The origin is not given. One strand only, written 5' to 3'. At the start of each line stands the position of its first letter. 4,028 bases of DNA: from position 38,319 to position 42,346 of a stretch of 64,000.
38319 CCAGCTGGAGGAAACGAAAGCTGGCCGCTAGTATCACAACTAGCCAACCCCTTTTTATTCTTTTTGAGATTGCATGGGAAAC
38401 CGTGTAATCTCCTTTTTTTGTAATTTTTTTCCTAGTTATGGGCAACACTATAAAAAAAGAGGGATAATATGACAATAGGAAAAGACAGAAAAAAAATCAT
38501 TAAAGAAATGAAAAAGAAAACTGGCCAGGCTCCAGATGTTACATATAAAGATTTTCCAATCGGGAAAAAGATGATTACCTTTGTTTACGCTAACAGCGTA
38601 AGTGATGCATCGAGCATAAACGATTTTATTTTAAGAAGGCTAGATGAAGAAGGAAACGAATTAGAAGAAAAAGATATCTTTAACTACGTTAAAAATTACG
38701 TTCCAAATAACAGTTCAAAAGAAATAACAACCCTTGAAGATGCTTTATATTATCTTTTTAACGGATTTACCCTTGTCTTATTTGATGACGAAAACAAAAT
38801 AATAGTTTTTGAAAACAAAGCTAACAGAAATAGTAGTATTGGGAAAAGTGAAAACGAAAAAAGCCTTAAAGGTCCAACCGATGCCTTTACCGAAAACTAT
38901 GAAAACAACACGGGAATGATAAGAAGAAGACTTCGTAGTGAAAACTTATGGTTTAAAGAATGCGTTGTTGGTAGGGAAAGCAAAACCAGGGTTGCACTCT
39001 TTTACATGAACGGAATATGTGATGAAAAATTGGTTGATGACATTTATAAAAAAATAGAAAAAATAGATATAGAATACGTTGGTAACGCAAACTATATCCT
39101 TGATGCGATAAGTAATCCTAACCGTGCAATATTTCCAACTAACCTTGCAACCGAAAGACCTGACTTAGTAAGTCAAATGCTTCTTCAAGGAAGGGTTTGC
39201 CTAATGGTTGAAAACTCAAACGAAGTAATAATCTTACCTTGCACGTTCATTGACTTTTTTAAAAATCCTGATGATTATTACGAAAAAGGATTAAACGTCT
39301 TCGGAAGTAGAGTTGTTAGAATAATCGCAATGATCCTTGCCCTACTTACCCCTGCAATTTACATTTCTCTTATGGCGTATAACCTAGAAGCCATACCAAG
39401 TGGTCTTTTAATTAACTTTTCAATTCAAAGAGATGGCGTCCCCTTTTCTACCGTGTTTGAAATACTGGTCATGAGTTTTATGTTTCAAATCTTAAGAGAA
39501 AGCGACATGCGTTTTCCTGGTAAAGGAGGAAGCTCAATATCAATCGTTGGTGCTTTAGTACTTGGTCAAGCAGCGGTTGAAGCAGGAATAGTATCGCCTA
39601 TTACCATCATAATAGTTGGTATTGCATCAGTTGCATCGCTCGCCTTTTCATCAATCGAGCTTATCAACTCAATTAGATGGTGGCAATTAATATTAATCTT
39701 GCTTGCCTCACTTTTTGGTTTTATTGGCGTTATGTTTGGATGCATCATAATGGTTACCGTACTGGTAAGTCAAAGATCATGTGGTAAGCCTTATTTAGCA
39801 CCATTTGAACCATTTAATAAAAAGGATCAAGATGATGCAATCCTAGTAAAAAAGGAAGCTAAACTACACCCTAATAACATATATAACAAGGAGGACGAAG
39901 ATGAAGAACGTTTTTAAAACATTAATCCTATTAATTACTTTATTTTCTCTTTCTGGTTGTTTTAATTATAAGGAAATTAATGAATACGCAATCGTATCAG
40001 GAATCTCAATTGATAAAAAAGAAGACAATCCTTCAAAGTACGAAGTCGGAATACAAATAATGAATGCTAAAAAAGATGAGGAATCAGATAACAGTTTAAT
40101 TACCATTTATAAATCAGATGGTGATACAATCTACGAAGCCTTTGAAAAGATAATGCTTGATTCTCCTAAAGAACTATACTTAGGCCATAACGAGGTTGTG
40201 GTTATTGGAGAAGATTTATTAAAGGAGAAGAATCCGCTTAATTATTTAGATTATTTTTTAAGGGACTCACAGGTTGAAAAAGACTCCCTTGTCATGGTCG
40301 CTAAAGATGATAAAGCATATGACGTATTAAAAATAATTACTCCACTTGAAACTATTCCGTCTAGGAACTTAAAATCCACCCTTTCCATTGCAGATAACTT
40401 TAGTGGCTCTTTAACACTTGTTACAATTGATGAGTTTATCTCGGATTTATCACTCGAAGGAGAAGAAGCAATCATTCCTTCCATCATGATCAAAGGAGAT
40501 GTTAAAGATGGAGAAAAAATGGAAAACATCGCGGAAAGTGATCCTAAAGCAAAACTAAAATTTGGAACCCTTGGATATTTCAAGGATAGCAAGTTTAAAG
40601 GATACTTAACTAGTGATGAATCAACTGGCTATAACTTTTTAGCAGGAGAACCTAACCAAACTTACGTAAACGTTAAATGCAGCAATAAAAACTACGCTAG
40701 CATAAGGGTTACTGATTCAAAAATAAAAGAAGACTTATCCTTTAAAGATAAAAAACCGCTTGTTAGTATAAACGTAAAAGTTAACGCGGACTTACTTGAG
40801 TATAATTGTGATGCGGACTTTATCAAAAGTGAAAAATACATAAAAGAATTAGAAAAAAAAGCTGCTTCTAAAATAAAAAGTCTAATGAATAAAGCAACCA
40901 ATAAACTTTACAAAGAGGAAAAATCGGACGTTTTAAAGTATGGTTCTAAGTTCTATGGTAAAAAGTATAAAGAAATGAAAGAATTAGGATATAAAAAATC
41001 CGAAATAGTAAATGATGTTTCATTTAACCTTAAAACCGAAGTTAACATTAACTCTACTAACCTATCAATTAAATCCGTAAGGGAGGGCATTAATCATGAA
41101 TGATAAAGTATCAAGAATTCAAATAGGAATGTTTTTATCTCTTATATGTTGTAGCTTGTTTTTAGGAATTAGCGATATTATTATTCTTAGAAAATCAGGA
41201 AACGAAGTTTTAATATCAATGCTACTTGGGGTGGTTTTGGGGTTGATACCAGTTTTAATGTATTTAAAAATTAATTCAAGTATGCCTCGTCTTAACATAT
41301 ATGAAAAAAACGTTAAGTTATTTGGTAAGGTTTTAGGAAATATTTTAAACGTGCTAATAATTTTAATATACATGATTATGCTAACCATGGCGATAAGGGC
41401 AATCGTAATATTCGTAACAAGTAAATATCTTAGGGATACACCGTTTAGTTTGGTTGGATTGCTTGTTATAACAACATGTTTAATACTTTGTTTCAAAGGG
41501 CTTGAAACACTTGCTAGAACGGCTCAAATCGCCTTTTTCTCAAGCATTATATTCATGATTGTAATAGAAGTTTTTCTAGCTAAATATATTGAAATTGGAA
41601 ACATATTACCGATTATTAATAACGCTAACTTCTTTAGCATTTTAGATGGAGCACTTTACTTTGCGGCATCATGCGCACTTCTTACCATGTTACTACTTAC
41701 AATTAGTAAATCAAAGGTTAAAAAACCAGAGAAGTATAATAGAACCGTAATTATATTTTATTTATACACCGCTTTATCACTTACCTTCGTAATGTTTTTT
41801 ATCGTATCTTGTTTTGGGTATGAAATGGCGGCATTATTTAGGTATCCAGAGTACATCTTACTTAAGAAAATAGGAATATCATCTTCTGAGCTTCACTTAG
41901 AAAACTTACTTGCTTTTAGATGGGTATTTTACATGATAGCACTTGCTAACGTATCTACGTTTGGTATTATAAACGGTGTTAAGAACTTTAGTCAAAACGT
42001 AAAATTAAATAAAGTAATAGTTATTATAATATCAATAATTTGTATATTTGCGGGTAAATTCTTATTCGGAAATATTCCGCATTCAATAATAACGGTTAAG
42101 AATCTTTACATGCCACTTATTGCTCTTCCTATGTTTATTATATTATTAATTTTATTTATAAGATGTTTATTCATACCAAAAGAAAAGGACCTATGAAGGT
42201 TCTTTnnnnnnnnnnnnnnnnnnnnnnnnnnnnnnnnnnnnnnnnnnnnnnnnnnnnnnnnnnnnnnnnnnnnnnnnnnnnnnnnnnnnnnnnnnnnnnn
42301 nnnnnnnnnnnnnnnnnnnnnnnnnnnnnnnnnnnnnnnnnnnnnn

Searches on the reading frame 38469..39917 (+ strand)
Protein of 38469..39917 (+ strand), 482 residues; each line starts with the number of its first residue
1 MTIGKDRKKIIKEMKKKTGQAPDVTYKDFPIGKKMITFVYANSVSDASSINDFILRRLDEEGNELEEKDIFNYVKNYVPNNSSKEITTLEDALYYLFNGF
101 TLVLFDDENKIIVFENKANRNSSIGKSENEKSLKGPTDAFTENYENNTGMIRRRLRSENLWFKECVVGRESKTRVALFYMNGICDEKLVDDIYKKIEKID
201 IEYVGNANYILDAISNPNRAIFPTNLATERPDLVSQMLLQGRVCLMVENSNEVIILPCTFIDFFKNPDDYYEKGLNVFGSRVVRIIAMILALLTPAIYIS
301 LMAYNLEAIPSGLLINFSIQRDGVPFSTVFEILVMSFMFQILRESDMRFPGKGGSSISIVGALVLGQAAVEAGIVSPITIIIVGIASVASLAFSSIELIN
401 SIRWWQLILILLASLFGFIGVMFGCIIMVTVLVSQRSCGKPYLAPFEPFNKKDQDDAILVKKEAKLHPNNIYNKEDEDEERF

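Call 91: search_protein_families(library=pfam, proteins=[window:38469-39917:+], max_evalue=0.00001)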
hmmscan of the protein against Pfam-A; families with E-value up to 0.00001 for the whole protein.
window:38469-39917:+ (482 aa): 1 family
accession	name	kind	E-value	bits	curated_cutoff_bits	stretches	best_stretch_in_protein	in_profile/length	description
PF03323.18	GerA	-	3.5e-140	468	27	1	13-460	2-454/466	Bacillus/Clostridium GerA spore germination protein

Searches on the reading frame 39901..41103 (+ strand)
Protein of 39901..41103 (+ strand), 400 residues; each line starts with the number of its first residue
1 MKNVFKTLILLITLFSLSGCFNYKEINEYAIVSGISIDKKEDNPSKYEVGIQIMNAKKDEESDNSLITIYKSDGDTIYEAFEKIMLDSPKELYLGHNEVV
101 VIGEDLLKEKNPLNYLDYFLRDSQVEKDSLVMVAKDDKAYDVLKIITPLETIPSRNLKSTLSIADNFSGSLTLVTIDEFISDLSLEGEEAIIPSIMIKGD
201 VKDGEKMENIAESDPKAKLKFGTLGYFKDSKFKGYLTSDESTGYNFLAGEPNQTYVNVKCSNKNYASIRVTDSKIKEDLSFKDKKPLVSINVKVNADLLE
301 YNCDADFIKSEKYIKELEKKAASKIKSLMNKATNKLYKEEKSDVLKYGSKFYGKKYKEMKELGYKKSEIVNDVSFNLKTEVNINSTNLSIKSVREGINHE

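Call 91: search_protein_families(library=pfam, proteins=[window:39901-41103:+], max_evalue=0.00001)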
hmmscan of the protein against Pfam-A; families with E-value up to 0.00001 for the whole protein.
window:39901-41103:+ (400 aa): 2 families
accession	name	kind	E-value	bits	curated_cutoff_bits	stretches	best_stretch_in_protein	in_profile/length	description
PF25198.1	Spore_GerAC_N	-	1.1e-37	130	27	1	22-196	1-175/176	Spore germination protein N-terminal domain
PF05504.16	Spore_GerAC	-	1.4e-27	97.4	23.6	1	225-386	4-166/167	Spore germination B3/ GerAC like, C-terminal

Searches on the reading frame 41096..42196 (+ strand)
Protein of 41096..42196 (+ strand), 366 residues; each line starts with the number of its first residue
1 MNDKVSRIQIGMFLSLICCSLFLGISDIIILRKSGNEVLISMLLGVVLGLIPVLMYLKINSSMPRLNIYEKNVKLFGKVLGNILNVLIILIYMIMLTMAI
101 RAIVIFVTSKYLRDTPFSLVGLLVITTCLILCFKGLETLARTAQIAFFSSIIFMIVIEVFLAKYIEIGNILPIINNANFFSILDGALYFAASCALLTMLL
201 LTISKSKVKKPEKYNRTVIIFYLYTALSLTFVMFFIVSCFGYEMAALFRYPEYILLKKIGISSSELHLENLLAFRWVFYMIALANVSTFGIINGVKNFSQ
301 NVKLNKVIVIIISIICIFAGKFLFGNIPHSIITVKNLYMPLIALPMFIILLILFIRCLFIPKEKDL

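Call 46: search_protein_families(library=pfam, proteins=[window:41096-42196:+], max_evalue=0.01)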
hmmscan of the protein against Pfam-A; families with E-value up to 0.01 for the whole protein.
window:41096-42196:+ (366 aa): 1 family
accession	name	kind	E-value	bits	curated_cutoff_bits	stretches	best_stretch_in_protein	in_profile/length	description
PF03845.19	Spore_permease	-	9e-24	84.3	23.4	1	12-319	6-312/321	Spore germination protein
